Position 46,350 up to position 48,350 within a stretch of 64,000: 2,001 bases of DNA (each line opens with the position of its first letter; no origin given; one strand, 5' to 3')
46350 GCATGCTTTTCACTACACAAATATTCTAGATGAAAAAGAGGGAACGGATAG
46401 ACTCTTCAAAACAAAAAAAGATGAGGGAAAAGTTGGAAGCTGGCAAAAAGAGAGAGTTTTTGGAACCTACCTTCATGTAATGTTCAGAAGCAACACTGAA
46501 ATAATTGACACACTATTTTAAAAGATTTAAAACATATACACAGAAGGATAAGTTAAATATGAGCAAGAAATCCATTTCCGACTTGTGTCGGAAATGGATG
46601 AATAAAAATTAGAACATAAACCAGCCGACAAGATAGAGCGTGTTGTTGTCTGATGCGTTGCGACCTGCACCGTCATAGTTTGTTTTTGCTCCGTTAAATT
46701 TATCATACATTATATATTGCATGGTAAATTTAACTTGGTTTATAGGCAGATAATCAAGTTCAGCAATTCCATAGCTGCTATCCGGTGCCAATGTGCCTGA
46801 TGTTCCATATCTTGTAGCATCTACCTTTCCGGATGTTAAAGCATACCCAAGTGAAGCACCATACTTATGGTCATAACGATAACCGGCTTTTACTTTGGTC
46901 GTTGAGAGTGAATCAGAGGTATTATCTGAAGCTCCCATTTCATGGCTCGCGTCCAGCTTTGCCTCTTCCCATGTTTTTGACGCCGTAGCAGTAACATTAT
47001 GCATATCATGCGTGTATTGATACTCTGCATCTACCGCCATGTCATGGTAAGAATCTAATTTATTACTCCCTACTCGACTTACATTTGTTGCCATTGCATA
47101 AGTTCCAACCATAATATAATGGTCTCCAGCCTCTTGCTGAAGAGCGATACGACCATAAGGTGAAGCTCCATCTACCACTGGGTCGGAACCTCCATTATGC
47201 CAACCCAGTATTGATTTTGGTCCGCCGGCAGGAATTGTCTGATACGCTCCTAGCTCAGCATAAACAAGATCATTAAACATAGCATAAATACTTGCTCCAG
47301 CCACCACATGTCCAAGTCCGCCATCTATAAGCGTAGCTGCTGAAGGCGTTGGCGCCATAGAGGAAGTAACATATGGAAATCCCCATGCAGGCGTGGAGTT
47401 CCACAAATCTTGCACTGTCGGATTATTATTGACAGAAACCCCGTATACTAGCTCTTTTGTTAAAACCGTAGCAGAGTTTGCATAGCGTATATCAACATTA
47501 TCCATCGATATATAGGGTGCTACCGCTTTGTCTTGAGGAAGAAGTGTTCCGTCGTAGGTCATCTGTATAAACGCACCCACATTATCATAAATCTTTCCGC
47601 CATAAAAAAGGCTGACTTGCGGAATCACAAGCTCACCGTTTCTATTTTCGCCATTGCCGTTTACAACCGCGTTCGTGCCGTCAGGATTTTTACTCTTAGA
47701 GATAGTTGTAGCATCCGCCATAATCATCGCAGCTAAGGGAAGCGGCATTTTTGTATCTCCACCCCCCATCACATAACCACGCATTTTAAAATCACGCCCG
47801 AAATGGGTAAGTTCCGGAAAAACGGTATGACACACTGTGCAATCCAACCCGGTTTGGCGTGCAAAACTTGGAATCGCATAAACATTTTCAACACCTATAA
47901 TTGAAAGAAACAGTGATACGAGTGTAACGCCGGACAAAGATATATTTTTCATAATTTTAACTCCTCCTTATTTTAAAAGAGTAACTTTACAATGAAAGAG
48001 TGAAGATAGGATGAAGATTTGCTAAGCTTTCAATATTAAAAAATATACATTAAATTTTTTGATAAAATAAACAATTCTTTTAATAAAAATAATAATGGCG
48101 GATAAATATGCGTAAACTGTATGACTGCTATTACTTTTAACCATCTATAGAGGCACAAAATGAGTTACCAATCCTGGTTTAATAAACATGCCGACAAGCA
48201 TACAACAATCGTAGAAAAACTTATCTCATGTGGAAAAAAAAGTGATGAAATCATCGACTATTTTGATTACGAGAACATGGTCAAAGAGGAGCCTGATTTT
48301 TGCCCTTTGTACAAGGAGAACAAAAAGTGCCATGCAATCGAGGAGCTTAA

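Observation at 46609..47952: Cyc2-type iron-oxidase cytochrome-porin in a sulfur/hydrogen oxidiser lineage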

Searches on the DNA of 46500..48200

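Call 75: search_rna_families(source=window, start=46500, end=48200, threshold=evalue, max_evalue=1)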
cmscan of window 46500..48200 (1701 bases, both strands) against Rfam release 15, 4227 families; matches with E-value up to 1: 0.
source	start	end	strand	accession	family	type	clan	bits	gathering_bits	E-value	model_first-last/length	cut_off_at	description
